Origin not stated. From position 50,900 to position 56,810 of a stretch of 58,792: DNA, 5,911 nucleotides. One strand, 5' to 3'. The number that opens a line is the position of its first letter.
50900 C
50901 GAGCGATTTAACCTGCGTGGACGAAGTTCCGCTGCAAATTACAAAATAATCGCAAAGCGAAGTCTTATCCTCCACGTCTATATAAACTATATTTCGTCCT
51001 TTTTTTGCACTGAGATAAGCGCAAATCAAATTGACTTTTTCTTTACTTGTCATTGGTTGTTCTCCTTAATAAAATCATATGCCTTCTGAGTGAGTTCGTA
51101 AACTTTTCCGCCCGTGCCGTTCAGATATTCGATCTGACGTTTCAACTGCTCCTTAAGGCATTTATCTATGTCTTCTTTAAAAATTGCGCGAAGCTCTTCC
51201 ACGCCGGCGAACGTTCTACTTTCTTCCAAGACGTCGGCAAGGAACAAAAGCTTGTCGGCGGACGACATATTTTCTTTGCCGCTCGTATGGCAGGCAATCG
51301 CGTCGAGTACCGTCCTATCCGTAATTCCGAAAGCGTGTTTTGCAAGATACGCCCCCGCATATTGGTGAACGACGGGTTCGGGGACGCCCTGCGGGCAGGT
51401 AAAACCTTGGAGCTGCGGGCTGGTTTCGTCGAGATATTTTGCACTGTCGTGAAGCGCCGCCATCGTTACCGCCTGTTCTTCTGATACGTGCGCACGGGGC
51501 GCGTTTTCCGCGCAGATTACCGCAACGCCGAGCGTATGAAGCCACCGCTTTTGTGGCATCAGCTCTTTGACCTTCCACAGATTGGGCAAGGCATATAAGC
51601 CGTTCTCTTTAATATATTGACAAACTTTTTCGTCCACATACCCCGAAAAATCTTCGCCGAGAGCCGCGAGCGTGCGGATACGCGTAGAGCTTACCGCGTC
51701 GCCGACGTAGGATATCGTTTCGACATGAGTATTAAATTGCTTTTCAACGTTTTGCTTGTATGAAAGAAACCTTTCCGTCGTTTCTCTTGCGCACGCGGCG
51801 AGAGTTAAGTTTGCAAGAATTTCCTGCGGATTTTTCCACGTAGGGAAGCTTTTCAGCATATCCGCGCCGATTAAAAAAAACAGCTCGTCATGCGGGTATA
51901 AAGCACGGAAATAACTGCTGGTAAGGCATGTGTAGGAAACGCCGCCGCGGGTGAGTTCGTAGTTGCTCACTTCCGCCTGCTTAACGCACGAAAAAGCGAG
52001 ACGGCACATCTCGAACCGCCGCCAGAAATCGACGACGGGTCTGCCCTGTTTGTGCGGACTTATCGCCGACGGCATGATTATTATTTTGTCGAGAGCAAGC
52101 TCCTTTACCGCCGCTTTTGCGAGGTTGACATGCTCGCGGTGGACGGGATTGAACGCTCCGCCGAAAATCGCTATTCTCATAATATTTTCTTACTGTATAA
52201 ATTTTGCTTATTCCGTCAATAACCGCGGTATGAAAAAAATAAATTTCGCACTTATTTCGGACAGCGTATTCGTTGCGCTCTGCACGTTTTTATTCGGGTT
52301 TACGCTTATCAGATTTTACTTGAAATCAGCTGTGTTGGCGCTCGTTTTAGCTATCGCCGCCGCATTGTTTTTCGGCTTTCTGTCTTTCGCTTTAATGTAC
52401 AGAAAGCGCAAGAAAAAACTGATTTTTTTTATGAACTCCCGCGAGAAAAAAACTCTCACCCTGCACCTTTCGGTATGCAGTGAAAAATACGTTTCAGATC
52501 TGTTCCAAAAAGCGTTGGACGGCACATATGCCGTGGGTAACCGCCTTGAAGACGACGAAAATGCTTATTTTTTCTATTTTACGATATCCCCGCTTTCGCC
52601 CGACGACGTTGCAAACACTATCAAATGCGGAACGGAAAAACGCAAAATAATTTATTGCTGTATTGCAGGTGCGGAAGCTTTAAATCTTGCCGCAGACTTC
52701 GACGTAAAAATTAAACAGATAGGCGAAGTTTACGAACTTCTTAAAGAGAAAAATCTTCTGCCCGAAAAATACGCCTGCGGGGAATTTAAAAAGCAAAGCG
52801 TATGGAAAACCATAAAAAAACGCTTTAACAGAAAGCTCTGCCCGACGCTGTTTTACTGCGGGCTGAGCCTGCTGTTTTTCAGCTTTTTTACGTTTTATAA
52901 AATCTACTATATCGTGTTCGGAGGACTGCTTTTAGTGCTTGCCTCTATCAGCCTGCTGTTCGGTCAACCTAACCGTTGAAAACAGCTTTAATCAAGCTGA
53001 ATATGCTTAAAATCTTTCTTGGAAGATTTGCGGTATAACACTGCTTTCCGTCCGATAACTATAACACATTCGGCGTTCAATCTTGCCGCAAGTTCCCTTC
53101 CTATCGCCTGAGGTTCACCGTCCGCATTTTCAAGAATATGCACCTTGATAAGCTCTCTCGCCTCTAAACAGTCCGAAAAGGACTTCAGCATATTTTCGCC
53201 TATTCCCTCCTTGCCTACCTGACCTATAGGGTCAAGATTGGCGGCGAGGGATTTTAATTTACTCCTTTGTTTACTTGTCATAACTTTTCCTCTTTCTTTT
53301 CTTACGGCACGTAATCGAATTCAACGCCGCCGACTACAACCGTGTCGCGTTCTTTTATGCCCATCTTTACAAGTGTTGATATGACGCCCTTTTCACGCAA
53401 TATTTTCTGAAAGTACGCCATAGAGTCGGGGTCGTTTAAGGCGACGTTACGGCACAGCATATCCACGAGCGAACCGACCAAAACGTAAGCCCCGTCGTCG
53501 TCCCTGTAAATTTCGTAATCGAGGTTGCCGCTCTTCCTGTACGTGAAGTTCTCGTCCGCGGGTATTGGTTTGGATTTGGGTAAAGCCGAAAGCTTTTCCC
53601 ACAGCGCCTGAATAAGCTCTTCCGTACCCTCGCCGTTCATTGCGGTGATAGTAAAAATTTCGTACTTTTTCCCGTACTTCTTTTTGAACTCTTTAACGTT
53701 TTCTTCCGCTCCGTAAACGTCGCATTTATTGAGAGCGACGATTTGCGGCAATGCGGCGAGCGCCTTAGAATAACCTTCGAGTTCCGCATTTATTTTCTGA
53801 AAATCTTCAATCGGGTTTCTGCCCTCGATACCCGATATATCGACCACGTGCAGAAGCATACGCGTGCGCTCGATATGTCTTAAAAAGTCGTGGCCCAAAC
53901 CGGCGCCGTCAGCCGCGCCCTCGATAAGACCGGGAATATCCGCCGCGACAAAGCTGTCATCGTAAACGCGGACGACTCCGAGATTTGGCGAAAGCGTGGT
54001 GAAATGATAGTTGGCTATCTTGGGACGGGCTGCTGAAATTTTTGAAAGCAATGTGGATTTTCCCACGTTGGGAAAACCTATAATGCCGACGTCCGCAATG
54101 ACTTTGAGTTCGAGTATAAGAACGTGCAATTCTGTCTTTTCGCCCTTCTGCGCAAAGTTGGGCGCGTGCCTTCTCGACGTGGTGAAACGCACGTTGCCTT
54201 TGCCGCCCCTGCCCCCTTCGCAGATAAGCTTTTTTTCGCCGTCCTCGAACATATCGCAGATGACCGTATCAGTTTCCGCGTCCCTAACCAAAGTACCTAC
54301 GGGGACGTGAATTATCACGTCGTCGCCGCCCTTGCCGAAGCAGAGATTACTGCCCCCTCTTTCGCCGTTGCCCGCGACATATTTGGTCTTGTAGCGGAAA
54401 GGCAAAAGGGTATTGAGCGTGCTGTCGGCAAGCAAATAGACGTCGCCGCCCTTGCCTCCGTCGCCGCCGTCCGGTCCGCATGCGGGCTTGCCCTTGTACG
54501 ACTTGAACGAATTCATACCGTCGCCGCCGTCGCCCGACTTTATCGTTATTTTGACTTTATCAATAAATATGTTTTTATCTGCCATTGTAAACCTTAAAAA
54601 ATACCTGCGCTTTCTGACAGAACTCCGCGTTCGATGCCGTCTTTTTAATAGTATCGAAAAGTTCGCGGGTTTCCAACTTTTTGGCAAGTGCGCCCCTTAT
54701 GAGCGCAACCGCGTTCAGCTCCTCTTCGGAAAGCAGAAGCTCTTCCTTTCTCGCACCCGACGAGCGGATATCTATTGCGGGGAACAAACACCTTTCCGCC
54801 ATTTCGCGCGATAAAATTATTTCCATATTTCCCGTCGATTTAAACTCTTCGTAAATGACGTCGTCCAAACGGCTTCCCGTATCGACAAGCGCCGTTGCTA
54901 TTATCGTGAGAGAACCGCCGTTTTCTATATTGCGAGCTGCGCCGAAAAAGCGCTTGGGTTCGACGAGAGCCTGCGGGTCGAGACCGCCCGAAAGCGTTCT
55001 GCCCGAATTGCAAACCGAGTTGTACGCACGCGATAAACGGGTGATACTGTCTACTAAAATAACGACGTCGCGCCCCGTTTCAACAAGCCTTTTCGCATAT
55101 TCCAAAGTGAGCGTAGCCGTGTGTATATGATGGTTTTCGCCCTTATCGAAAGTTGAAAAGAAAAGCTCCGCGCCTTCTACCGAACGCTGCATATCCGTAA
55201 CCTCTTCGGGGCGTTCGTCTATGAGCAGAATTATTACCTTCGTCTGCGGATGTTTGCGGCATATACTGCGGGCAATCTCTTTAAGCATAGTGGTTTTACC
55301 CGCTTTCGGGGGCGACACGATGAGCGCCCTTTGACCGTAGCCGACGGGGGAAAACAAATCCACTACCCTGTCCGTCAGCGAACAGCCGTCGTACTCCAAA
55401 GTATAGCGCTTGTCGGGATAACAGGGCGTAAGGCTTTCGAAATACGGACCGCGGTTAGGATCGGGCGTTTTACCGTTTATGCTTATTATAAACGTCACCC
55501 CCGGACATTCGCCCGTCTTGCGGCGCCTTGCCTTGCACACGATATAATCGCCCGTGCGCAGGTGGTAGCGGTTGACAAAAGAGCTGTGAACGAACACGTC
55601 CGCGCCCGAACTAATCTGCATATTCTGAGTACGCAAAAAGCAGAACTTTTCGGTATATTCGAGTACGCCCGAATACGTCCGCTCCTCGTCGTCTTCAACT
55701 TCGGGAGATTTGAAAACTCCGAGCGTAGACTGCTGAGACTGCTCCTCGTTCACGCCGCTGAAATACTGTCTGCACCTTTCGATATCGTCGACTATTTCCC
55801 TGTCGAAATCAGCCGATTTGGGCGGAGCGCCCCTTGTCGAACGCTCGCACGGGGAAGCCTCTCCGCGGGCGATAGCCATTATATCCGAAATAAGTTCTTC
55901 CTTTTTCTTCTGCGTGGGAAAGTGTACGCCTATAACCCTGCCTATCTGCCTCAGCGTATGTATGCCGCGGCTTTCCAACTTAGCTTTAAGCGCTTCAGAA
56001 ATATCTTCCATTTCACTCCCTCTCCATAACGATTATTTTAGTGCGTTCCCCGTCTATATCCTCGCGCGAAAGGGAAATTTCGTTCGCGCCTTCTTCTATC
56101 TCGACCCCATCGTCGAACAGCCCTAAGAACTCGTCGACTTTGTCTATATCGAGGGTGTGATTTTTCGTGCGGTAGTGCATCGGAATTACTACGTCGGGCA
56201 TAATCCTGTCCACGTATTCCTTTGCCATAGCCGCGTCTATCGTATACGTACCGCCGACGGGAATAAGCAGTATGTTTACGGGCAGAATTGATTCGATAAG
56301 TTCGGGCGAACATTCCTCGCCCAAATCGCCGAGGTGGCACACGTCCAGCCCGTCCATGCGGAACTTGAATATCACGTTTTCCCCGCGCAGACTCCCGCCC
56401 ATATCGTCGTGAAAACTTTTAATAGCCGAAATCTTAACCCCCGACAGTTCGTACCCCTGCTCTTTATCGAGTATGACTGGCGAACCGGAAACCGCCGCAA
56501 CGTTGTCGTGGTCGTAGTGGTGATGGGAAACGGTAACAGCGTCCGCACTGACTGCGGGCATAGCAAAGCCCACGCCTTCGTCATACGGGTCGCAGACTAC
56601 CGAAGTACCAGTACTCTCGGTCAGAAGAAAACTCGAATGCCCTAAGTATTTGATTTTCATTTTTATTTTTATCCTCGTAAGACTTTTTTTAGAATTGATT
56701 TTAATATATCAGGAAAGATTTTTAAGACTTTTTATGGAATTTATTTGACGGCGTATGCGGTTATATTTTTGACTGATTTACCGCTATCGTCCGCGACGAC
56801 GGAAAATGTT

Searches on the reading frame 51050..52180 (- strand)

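Call 17: search_protein_families(library=pfam, proteins=[window:51050-52180:-], max_evalue=0.001)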
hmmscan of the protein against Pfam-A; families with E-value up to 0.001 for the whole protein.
window:51050-52180:- (376 aa): 2 families
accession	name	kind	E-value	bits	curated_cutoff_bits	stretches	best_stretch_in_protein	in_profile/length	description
PF01467.32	CTP_transf_like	-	1.7e-22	80.5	21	1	5-170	1-132/133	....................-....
PF01966.28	HD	-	1.2e-10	42.1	22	1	214-319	3-114/116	HD domain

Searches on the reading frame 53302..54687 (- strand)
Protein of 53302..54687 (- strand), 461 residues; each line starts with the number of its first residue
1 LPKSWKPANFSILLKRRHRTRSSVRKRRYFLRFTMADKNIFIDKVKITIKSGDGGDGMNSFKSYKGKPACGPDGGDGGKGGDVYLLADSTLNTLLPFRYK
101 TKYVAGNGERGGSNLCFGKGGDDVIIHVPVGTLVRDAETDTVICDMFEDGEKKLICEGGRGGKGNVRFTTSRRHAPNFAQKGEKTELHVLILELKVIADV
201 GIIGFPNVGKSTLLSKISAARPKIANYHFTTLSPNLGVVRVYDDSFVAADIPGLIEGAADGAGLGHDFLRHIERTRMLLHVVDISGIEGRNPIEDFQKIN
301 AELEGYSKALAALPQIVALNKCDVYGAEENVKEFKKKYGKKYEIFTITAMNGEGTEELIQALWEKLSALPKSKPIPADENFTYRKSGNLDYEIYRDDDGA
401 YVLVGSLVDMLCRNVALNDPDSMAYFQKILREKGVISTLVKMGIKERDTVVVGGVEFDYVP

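Call 17: search_protein_families(library=pfam, proteins=[window:53302-54687:-], max_evalue=0.001)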
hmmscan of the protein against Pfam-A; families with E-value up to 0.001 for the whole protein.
window:53302-54687:- (461 aa): 6 families
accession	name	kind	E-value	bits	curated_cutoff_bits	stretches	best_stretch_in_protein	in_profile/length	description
PF01018.28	GTP1_OBG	-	6.2e-54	182.2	27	1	42-196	1-155/155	GTP1/OBG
PF01926.29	MMR_HSR1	-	6.2e-25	87.9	21.9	1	199-321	1-113/113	50S ribosome-binding GTPase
PF09269.16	DUF1967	-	2.2e-17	63.3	27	1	391-459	1-70/70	Domain of unknown function (DUF1967)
PF02421.24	FeoB_N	-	2.4e-10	40.6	27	1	200-361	3-155/156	Ferrous iron transport protein B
PF03193.22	RsgA_GTPase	-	3.4e-05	24.2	30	0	313-369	54-111/174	RsgA GTPase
PF00009.33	GTP_EFTU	-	0.00016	21.8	26.5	0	312-366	121-186/188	Elongation factor Tu GTP binding domain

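Call 29: find_encoding_contigs(protein=window:53302-54687:-, flank=2000, max_places=4)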
Protein window:53302-54687:- (461 aa): no gene with exactly this product is on record in the collection.

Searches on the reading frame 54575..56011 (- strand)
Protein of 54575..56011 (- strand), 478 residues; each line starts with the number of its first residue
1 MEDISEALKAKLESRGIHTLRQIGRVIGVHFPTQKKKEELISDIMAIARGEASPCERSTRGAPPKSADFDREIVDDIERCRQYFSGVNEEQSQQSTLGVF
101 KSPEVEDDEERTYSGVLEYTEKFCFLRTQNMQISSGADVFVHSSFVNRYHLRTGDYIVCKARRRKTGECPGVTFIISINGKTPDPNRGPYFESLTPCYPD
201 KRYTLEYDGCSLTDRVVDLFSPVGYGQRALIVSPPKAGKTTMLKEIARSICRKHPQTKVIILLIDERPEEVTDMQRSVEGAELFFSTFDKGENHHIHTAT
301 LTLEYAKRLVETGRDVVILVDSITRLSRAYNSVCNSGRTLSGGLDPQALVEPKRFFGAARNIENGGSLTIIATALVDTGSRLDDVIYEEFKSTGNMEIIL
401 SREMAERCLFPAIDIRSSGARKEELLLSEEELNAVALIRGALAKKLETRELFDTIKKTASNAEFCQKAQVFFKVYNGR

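Call 17: search_protein_families(library=pfam, proteins=[window:54575-56011:-], max_evalue=0.001)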
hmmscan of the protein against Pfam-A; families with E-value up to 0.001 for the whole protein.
window:54575-56011:- (478 aa): 3 families
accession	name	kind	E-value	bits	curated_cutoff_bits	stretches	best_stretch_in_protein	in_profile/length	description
PF00006.31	ATP-synt_ab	-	4.2e-26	92.4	29.5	1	215-418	3-211/213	ATP synthase alpha/beta family, nucleotide-binding domain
PF07497.18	Rho_RNA_bind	-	3.4e-13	49.6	27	1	114-184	2-73/73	Rho termination factor, RNA-binding domain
PF19568.5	Spore_III_AA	-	0.00051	19.7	27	1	226-269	144-188/306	Sporulation stage III, protein AA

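Call 31: find_encoding_contigs(protein=window:54575-56011:-, flank=1000, max_places=3)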
Protein window:54575-56011:- (478 aa): no gene with exactly this product is on record in the collection.

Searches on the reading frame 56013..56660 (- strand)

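Call 17: search_protein_families(library=pfam, proteins=[window:56013-56660:-], max_evalue=0.001)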
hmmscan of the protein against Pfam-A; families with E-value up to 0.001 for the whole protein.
window:56013-56660:- (215 aa): 2 families
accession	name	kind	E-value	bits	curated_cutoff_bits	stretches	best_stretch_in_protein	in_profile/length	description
PF13483.12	Lactamase_B_3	-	6.2e-51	173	24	1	2-162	1-160/160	Beta-lactamase superfamily domain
PF12706.13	Lactamase_B_2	-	1.9e-07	31.3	27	1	63-163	89-200/200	Beta-lactamase superfamily domain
